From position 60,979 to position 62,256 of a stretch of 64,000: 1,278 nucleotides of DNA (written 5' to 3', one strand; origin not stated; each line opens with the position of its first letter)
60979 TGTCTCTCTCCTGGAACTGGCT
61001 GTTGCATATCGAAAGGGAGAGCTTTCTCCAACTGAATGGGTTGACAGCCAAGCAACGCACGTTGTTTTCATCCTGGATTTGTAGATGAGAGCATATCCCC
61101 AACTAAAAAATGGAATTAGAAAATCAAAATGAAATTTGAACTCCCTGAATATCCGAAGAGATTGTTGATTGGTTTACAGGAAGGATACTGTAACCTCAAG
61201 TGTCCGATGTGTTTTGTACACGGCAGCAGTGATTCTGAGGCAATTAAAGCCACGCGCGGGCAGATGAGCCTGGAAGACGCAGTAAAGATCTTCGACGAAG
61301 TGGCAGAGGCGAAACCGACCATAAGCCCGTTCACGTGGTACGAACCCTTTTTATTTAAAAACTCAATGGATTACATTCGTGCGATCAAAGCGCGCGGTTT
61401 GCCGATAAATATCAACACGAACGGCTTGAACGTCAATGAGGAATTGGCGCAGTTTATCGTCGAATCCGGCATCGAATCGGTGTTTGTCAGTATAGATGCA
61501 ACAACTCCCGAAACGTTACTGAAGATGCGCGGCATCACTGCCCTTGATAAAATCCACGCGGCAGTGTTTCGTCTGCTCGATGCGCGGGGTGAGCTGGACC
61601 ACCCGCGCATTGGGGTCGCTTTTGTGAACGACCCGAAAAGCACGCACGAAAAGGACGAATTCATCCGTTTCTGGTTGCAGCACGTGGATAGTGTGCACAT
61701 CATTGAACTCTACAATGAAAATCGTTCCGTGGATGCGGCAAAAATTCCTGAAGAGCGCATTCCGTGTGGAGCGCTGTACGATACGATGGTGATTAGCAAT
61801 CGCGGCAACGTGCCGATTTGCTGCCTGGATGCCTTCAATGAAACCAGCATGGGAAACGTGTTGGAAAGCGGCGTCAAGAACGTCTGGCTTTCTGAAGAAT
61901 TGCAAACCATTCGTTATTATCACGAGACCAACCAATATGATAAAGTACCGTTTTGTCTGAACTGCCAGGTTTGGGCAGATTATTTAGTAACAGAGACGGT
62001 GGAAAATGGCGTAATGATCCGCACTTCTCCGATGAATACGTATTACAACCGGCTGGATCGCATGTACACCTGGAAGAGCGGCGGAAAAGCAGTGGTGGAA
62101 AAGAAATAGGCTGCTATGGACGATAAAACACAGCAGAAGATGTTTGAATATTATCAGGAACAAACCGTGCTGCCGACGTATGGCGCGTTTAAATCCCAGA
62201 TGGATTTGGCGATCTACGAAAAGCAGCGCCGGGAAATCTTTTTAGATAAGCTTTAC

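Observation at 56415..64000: Tailoring-type operon (DegT, methyltransferase, GNAT, radical SAM, methyltransferase, GT2) divergent from an unassignable 629-aa membrane protein, cut off by the window edge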

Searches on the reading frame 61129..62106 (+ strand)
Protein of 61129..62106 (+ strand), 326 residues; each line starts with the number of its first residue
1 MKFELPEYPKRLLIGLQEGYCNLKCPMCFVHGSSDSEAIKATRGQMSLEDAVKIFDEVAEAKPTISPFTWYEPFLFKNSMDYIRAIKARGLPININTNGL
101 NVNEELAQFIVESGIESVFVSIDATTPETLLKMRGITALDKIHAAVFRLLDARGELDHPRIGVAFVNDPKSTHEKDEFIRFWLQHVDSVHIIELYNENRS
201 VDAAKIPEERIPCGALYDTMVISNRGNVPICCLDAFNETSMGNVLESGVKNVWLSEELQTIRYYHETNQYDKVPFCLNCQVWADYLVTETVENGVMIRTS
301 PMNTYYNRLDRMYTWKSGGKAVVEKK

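Call 4: search_protein_families(library=pfam, proteins=[window:61129-62106:+], max_evalue=0.01)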
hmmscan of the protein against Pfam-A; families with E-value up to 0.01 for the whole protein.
window:61129-62106:+ (326 aa): 2 families
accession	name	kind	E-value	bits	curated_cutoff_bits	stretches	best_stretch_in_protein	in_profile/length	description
PF04055.27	Radical_SAM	-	1.1e-13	52.2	29.5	1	20-150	6-137/166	Radical SAM superfamily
PF13186.11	SPASM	-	4.6e-11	43.3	21.5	1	213-280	1-67/67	Iron-sulfur cluster-binding domain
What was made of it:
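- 61129..62109 (+): 326-aa radical SAM enzyme with a twitch (single auxiliary cluster) C-terminal domain. BtrN-like. PF04055 plus PF13186 (call 4).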

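Call 5: search_protein_families(library=ncbifam, proteins=[window:61129-62106:+], max_evalue=0.01)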
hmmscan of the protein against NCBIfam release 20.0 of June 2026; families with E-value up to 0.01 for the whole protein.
window:61129-62106:+ (326 aa): 48 families (the best 25 are shown)
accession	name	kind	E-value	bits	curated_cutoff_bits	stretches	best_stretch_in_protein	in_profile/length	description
TIGR04317.1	W_rSAM_matur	equivalog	7.2e-25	87.8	380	1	10-181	4-170/349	tungsten cofactor oxidoreductase radical SAM maturase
TIGR04311.1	rSAM_Geo_metal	subfamily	3.4e-20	72.5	400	1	8-181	1-173/423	radical SAM/SPASM family putative metalloenzyme maturase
TIGR04321.1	spiroSPASM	subfamily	4.2e-19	68.6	250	1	20-282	240-505/510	spiro-SPASM protein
NF045574.1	sacti_mat_StsB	exception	1.1e-14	54.1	625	1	21-182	106-256/466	StsB family radical SAM/SPASM domain sactipeptide maturase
NF050035.1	rSAM_WgK_link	exception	5e-14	52.1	650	1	20-141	18-135/367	radical SAM/SPASM peptide maturase WgkB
NF033640.1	N_Twi_rSAM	subfamily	5.2e-13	48.8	170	2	20-127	120-244/398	twitch domain-containing radical SAM protein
TIGR04055.1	rSAM_NirJ2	equivalog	1.1e-12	48.1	500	1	20-134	9-117/326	putative heme d1 biosynthesis radical SAM protein NirJ2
TIGR04545.1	rSAM_ahbD_hemeb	equivalog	1.9e-12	47.3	500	1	21-137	10-121/339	heme b synthase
NF045646.2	rSAM_Se_TrsS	equivalog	5e-11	41.8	490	1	20-148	95-221/441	radical SAM (seleno)protein TrsS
TIGR02668.1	moaA_archaeal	equivalog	7e-11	41.6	325.25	1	20-201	19-193/303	GTP 3',8-cyclase MoaA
TIGR03962.1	mycofact_rSAM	equivalog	1.3e-10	41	265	1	21-154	22-148/339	mycofactocin radical SAM maturase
NF045702.1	rSAM_GDGT_ether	equivalog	2.8e-10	39.5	450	1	21-193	96-264/486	tetraether lipid synthase Tes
TIGR02666.1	moaA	equivalog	2.9e-10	39.6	284.05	1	21-196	20-194/336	GTP 3',8-cyclase MoaA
TIGR04250.1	SCM_rSAM_ScmE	equivalog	3.4e-10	39.4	400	1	19-146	11-134/358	SynChlorMet cassette radical SAM/SPASM protein ScmE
TIGR04251.1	SCM_rSAM_ScmF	equivalog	4.1e-10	39.6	400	1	14-137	8-128/353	SynChlorMet cassette radical SAM/SPASM protein ScmF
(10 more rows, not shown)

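Call 15: find_homologous_proteins(query=window:61129-62106:+)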
Query window:61129-62106:+ (326 aa): 392 proteins with E <= 0.001 among 1137 candidates; the best 120 are listed.
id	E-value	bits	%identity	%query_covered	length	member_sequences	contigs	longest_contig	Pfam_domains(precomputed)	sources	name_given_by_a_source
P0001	4.3e-222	754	100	100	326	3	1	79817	PF13186.12,PF04055.28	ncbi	-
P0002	6.9e-139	480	60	98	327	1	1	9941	PF13186.12,PF04055.28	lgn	-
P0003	1.5e-129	450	59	98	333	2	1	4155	PF13186.12,PF04055.28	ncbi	-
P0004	2.6e-126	439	58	96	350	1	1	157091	PF13186.12,PF04055.28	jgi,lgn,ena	-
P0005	3.7e-124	432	57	98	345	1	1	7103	PF13186.12,PF04055.28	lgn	-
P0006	2.3e-119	416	56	97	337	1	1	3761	PF13186.12,PF04055.28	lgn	-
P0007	1.4e-117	410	54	96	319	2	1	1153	PF13186.12,PF04055.28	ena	-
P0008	1.7e-117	410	55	96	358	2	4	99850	PF13186.12,PF04055.28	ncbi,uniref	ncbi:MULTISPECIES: radical SAM protein [unclassified Microcoleus]|uniref:radical SAM protein n=1 Tax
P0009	2.8e-117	409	54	96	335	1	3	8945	PF13186.12,PF04055.28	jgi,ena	-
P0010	6.2e-117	408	56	96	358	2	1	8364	PF13186.12,PF04055.28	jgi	jgi:radical SAM protein with 4Fe4S-binding SPASM domain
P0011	6.2e-117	408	55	96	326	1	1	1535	PF13186.12,PF04055.28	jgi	jgi:radical SAM protein with 4Fe4S-binding SPASM domain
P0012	3.2e-116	406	54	97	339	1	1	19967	PF13186.12,PF04055.28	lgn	-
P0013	2.1e-115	403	53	98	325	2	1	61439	PF13186.12,PF04055.28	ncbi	-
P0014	1.7e-114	400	53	97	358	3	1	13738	PF13186.12,PF04055.28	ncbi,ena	-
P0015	5.4e-114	399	53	96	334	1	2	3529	PF13186.12,PF04055.28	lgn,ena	-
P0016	2.8e-111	390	55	97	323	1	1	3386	PF13186.12,PF04055.28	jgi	-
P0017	4.6e-110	386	51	96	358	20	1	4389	PF13186.12,PF04055.28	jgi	jgi:radical SAM protein with 4Fe4S-binding SPASM domain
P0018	2.2e-109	384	53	96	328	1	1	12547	PF13186.12,PF04055.28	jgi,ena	-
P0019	1.1e-108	381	52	98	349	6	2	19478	PF13186.12,PF04055.28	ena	-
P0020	1.8e-108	381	52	96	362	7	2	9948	PF13186.12,PF04055.28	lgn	-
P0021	2.0e-108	380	52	97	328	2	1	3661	PF13186.12,PF04055.28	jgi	-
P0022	7.1e-108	379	51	96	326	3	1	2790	PF13186.12,PF04055.28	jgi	jgi:radical SAM protein with 4Fe4S-binding SPASM domain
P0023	1.3e-107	378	52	97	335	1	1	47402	PF13186.12,PF04055.28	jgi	jgi:MoaA/NifB/PqqE/SkfB family radical SAM enzyme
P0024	3.9e-106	373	50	96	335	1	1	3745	PF13186.12,PF04055.28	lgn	-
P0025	5.3e-106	372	52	96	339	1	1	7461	PF13186.12,PF04055.28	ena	-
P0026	1.4e-105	371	50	98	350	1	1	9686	PF13186.12,PF04055.28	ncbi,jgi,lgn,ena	jgi:radical SAM protein with 4Fe4S-binding SPASM domain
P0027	1.7e-105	371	50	98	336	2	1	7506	PF13186.12,PF04055.28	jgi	jgi:MoaA/NifB/PqqE/SkfB family radical SAM enzyme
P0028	6.8e-105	369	49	98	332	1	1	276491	PF13186.12,PF04055.28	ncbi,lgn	-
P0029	2.8e-104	367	50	98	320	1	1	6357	PF13186.12,PF04055.28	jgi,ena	-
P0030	1.2e-103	365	50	97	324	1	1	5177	PF13186.12,PF04055.28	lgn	-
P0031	1.2e-102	361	51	97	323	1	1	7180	PF13186.12,PF04055.28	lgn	-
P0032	3.2e-102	360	49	95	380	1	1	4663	PF13186.12,PF04055.28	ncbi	-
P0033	4.6e-102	359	47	97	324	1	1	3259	PF13186.12,PF04055.28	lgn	-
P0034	6.3e-102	359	49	98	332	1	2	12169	PF13186.12,PF04055.28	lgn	-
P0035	9.4e-102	358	51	93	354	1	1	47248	PF13186.12,PF04055.28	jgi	jgi:sulfatase maturation enzyme AslB (radical SAM superfamily)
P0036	1.1e-101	358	50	96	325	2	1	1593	PF13186.12,PF04055.28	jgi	-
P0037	1.2e-101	358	48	97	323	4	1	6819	PF13186.12,PF04055.28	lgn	-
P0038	3.8e-101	356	50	96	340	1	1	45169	PF13186.12,PF04055.28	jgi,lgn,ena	-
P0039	4.1e-101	356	49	96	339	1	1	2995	PF13186.12,PF04055.28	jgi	jgi:MoaA/NifB/PqqE/SkfB family radical SAM enzyme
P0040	4.0e-100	353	49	96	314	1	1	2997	PF13186.12,PF04055.28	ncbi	-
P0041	1.1e-99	352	50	97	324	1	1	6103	PF13186.12,PF04055.28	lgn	-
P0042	1.1e-99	352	50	97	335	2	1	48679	PF13186.12,PF04055.28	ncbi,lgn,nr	ncbi:MAG: SPASM domain-containing protein [Nitrospirae bacterium]|nr:SPASM domain-containing protein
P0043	2.2e-99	351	49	96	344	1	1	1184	PF13186.12,PF04055.28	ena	-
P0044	3.1e-99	350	49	95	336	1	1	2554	PF13186.12,PF04055.28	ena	-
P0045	7.9e-99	349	48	98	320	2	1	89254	PF13186.12,PF04055.28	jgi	-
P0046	3.3e-98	347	50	95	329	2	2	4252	PF13186.12,PF04055.28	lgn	-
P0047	5.1e-98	346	48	96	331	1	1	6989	PF13186.12,PF04055.28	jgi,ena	-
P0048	7.5e-98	346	51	96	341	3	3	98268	PF13186.12,PF04055.28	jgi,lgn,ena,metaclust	jgi:MoaA/NifB/PqqE/SkfB family radical SAM enzyme|metaclust:\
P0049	6.0e-97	343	47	98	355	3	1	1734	PF13186.12,PF04055.28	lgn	-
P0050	9.8e-97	342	49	98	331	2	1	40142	PF13186.12,PF04055.28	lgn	-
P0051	2.6e-96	341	50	94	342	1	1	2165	PF13186.12,PF04055.28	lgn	-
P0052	3.8e-96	340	49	98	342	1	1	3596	PF13186.12,PF04055.28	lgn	-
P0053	6.8e-96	339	48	91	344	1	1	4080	PF13186.12,PF04055.28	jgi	jgi:radical SAM protein with 4Fe4S-binding SPASM domain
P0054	8.7e-96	339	50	95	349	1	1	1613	PF13186.12,PF04055.28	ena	-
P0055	9.8e-96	339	51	97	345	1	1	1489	PF13186.12,PF04055.28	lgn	-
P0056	1.1e-95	338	48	96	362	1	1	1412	PF13186.12,PF04055.28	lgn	-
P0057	1.2e-95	338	47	99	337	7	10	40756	PF13186.12,PF04055.28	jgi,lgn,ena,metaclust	metaclust:\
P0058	1.6e-95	338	49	96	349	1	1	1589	PF13186.12,PF04055.28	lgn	-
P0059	1.9e-95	338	46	96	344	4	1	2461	PF13186.12,PF04055.28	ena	-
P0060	5.9e-95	336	48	97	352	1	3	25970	PF13186.12,PF04055.28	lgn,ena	-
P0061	1.0e-94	335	49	97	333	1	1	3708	PF13186.12,PF04055.28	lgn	-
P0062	1.5e-94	335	49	93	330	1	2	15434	PF13186.12,PF04055.28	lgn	-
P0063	1.7e-94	335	49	96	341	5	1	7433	PF13186.12,PF04055.28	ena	-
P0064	2.0e-94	334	47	96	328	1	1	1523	PF13186.12,PF04055.28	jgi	jgi:radical SAM protein with 4Fe4S-binding SPASM domain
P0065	2.5e-94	334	47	97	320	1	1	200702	PF13186.12,PF04055.28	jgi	-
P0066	4.7e-94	333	47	97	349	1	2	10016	PF13186.12,PF04055.28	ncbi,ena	-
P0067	8.9e-94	332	49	97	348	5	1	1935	PF13186.12,PF04055.28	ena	-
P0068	1.9e-93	331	50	96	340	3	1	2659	PF13186.12,PF04055.28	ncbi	-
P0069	4.8e-93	330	47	97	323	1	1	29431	PF13186.12,PF04055.28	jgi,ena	-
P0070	5.1e-93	330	47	97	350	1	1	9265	PF13186.12,PF04055.28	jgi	-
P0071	7.1e-93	329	45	94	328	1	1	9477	PF13186.12,PF04055.28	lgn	-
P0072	9.8e-93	329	47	99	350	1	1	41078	PF13186.12,PF04055.28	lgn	-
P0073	1.2e-92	329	48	97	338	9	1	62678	PF13186.12,PF04055.28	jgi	jgi:MoaA/NifB/PqqE/SkfB family radical SAM enzyme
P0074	1.7e-92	328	48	96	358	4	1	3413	PF13186.12,PF04055.28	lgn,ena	-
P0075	3.5e-92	327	47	96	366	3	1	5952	PF13186.12,PF04055.28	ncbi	-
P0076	3.9e-92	327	46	95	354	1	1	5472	PF13186.12,PF04055.28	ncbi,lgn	ncbi:MAG: radical SAM/SPASM domain-containing protein [Kiloniellales bacterium]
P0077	8.1e-92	326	48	96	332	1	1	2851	PF13186.12,PF04055.28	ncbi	-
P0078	8.2e-92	326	47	98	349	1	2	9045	PF13186.12,PF04055.28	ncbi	-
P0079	9.8e-92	326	45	95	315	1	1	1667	PF13186.12,PF04055.28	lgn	-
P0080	1.2e-91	325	48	95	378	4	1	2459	PF13186.12,PF04055.28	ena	-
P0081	2.0e-91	325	47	96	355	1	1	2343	PF13186.12,PF04055.28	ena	-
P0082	2.8e-91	324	45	97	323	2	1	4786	PF13186.12,PF04055.28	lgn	-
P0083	2.8e-91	324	47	95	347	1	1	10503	PF13186.12,PF04055.28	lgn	-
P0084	3.2e-91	324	48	97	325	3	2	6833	PF13186.12,PF04055.28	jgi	jgi:MoaA/NifB/PqqE/SkfB family radical SAM enzyme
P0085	4.8e-91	323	49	96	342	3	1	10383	PF13186.12,PF04055.28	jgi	jgi:MoaA/NifB/PqqE/SkfB family radical SAM enzyme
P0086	5.9e-91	323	45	98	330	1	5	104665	PF13186.12,PF04055.28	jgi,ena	jgi:radical SAM protein with 4Fe4S-binding SPASM domain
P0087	7.6e-91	323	47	96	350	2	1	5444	PF13186.12,PF04055.28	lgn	-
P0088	8.1e-91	323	49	97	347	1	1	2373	PF13186.12,PF04055.28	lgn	-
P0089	9.3e-91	322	47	97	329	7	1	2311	PF13186.12,PF04055.28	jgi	jgi:radical SAM protein with 4Fe4S-binding SPASM domain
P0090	1.1e-90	322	47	97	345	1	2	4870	PF13186.12,PF04055.28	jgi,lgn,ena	-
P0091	1.1e-90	322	49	96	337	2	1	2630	PF13186.12,PF04055.28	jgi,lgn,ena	-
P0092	1.4e-90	322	47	95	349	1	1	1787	PF13186.12,PF04055.28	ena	-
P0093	1.8e-90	321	50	95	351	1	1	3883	PF13186.12,PF04055.28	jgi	jgi:MoaA/NifB/PqqE/SkfB family radical SAM enzyme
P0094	2.0e-90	321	49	95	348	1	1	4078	PF13186.12,PF04055.28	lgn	-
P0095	2.1e-90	321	47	96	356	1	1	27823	PF13186.12,PF04055.28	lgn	-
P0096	2.4e-90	321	48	98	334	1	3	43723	PF13186.12,PF04055.28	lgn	-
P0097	2.4e-90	321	48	95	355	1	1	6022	PF13186.12,PF04055.28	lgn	-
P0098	2.6e-90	321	46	97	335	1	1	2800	PF13186.12,PF04055.28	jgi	jgi:radical SAM protein with 4Fe4S-binding SPASM domain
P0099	3.6e-90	320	47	97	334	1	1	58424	PF13186.12,PF04055.28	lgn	-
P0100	3.7e-90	320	48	96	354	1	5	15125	PF13186.12,PF04055.28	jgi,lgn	-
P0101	3.9e-90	320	46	99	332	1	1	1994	PF13186.12,PF04055.28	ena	-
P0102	4.4e-90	320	48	97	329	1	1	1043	PF13186.12,PF04055.28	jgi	-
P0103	4.6e-90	320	45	95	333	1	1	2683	PF13186.12,PF04055.28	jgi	jgi:radical SAM protein with 4Fe4S-binding SPASM domain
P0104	4.7e-90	320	49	90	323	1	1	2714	PF13186.12,PF04055.28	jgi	-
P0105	6.0e-90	320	47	97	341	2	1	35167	PF13186.12,PF04055.28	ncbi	-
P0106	7.1e-90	319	47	95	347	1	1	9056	PF13186.12,PF04055.28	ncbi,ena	-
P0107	7.5e-90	319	46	95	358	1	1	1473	PF13186.12,PF04055.28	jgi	jgi:MoaA/NifB/PqqE/SkfB family radical SAM enzyme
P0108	7.6e-90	319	48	95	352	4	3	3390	PF13186.12,PF04055.28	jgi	jgi:MoaA/NifB/PqqE/SkfB family radical SAM enzyme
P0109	7.7e-90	319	46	96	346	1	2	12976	PF13186.12,PF04055.28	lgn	-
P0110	8.9e-90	319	47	97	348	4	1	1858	PF13186.12,PF04055.28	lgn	-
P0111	9.9e-90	319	47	96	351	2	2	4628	PF13186.12,PF04055.28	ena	-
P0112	1.0e-89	319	46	96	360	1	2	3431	PF13186.12,PF04055.28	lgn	-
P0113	1.1e-89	319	47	95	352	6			PF13186.12,PF04055.28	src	-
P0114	1.2e-89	319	49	95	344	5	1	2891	PF13186.12,PF04055.28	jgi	-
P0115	1.6e-89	318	47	95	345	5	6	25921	PF13186.12,PF04055.28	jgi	jgi:MoaA/NifB/PqqE/SkfB family radical SAM enzyme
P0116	1.7e-89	318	46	94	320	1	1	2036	PF13186.12,PF04055.28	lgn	-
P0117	1.8e-89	318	47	95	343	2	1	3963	PF13186.12,PF04055.28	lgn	-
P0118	2.0e-89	318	46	95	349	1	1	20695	PF13186.12,PF04055.28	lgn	-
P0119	2.3e-89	318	47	97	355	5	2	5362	PF13186.12,PF04055.28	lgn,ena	-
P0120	2.4e-89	318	47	96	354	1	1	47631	PF13186.12,PF04055.28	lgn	-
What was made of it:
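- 61129..62109 (+): 392 homologues found (call 15).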

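Call 16: search_solved_structures(query=window:61129-62106:+, max_evalue=0.01)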
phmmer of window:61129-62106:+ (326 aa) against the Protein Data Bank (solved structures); distinct sequences matched with E-value up to 0.01: 9.
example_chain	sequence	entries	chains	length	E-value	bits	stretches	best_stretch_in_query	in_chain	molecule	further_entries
7tol_A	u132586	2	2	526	0.00094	21.5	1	19-139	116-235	glycerol dibiphytanyl glycerol tetraether - macrocyclic archaeol synthase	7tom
4m7s_A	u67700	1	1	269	0.0011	21.3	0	209-280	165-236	BtrN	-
4m7t_A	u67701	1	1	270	0.0013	21.1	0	209-280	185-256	BtrN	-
4k37_A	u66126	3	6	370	0.0017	20.7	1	9-123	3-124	Anaerobic sulfatase-maturating enzyme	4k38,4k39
8wm2_A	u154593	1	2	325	0.0018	20.6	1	19-124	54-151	Fe-S radical SAM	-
4k36_A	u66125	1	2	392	0.002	20.5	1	9-123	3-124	Anaerobic sulfatase-maturating enzyme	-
5v1q_A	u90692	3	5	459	0.0038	19.5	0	188-268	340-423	Radical SAM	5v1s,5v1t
7vob_C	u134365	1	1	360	0.0059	18.9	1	13-127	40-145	Cytosylglucuronate decarboxylase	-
7voc_C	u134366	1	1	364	0.006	18.9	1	13-127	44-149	Cytosylglucuronate decarboxylase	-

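Call 17: find_encoding_contigs(protein=P0001, flank=10000, max_places=6)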
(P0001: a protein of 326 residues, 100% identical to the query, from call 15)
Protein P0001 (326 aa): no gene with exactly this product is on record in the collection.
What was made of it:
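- Tried and rejected: The 79.8-kb NCBI contig is not indexed (call 17).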

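Call 22: find_encoding_contigs(protein=P0008, flank=10000, max_places=2)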
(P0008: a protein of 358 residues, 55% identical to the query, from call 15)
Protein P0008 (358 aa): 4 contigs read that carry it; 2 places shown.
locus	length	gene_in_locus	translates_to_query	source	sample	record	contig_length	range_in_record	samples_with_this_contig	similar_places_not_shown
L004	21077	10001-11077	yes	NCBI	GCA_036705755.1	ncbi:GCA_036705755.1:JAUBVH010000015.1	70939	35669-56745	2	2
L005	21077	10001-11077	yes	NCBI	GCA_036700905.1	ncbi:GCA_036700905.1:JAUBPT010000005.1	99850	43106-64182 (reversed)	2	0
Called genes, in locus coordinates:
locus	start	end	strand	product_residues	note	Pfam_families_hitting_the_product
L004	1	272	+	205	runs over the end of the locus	PF08645:PNK3P, PF00702:Hydrolase, PF13419:HAD_2 (weak), PF13242:Hydrolase_like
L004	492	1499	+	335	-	PF01073:3Beta_HSD, PF01370:Epimerase, PF02719:Polysacc_synt_2 (weak), PF04321:RmlD_sub_bind, PF05368:NmrA, PF16363:GDP_Man_Dehyd, PF07993:NAD_binding_4 (faint), PF13460:NAD_binding_10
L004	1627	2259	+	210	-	-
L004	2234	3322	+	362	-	PF01636:APH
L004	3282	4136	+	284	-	PF13292:DXP_synthase_N, PF00456:Transketolase_N, PF00676:E1_dh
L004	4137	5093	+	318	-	PF02779:Transket_pyr, PF02780:Transketolase_C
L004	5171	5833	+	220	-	PF01209:Ubie_methyltran, PF13489:Methyltransf_23, PF02353:CMAS (weak), PF07021:MetW, PF13847:Methyltransf_31, PF08241:Methyltransf_11, PF08242:Methyltransf_12, PF13649:Methyltransf_25, +2 more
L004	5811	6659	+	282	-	-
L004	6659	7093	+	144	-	-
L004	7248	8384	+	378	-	PF01041:DegT_DnrJ_EryC1, PF00266:Aminotran_5 (weak)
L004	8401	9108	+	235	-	PF13489:Methyltransf_23 (weak), PF01739:CheR (faint), PF08241:Methyltransf_11, PF08242:Methyltransf_12 (weak), PF13649:Methyltransf_25, PF13847:Methyltransf_31 (weak)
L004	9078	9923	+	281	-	PF02522:Antibiotic_NAT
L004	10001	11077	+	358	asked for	PF04055:Radical_SAM, PF13186:SPASM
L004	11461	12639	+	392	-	PF03848:TehB (weak), PF13489:Methyltransf_23, PF13847:Methyltransf_31 (faint), PF08241:Methyltransf_11, PF08242:Methyltransf_12, PF13649:Methyltransf_25 (weak)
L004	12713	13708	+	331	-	PF01073:3Beta_HSD, PF01370:Epimerase, PF02719:Polysacc_synt_2, PF04321:RmlD_sub_bind, PF13460:NAD_binding_10 (weak), PF16363:GDP_Man_Dehyd, PF07993:NAD_binding_4 (weak)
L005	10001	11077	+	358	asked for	PF04055:Radical_SAM, PF13186:SPASM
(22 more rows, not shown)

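Call 23: find_encoding_contigs(protein=P0004, flank=10000, max_places=2)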
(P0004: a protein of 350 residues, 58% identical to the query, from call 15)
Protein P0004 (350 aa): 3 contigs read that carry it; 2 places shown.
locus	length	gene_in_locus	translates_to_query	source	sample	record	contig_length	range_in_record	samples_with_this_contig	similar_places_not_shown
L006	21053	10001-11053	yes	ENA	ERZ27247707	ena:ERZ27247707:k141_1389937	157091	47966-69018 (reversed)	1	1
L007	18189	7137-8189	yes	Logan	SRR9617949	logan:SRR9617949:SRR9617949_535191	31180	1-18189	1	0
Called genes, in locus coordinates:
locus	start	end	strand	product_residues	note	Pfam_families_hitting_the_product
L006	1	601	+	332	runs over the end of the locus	PF01073:3Beta_HSD, PF01370:Epimerase, PF02719:Polysacc_synt_2, PF04321:RmlD_sub_bind, PF05368:NmrA, PF07993:NAD_binding_4, PF13460:NAD_binding_10, PF16363:GDP_Man_Dehyd, +1 more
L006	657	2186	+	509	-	PF01467:CTP_transf_like, PF00294:PfkB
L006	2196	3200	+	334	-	PF01073:3Beta_HSD, PF01370:Epimerase, PF02719:Polysacc_synt_2, PF04321:RmlD_sub_bind, PF05368:NmrA, PF07993:NAD_binding_4, PF13460:NAD_binding_10, PF16363:GDP_Man_Dehyd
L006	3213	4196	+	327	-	PF00676:E1_dh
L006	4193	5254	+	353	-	PF02779:Transket_pyr, PF02780:Transketolase_C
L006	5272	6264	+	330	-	PF01370:Epimerase, PF04321:RmlD_sub_bind, PF16363:GDP_Man_Dehyd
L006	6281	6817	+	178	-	PF00293:NUDIX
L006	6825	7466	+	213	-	PF13489:Methyltransf_23, PF13847:Methyltransf_31, PF08241:Methyltransf_11, PF08242:Methyltransf_12, PF13649:Methyltransf_25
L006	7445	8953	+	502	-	PF02310:B12-binding, PF04055:Radical_SAM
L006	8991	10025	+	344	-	PF08240:ADH_N, PF16912:Glu_dehyd_C (weak), PF00107:ADH_zinc_N, PF13602:ADH_zinc_N_2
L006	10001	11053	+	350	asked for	PF04055:Radical_SAM, PF13186:SPASM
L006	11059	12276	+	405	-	PF01041:DegT_DnrJ_EryC1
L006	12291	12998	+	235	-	PF13489:Methyltransf_23, PF08241:Methyltransf_11, PF08242:Methyltransf_12, PF13649:Methyltransf_25, PF13847:Methyltransf_31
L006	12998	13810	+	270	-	PF02522:Antibiotic_NAT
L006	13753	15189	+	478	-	-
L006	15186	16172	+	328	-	PF13506:Glyco_transf_21 (weak), PF13641:Glyco_tranf_2_3, PF00535:Glycos_transf_2, PF10111:Glyco_tranf_2_2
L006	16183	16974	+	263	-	PF05401:NodS (weak), PF13489:Methyltransf_23, PF05175:MTS, PF02353:CMAS (weak), PF13847:Methyltransf_31, PF08241:Methyltransf_11, PF08242:Methyltransf_12, PF13649:Methyltransf_25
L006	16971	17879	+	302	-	PF00535:Glycos_transf_2, PF13641:Glyco_tranf_2_3, PF13632:Glyco_trans_2_3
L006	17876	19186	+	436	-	-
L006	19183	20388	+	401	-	PF13439:Glyco_transf_4, PF00534:Glycos_transf_1, PF13692:Glyco_trans_1_4, PF13524:Glyco_trans_1_2 (weak)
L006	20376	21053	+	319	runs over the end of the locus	PF00535:Glycos_transf_2, PF13641:Glyco_tranf_2_3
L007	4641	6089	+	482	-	PF02310:B12-binding, PF04055:Radical_SAM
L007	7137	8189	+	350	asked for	PF04055:Radical_SAM, PF13186:SPASM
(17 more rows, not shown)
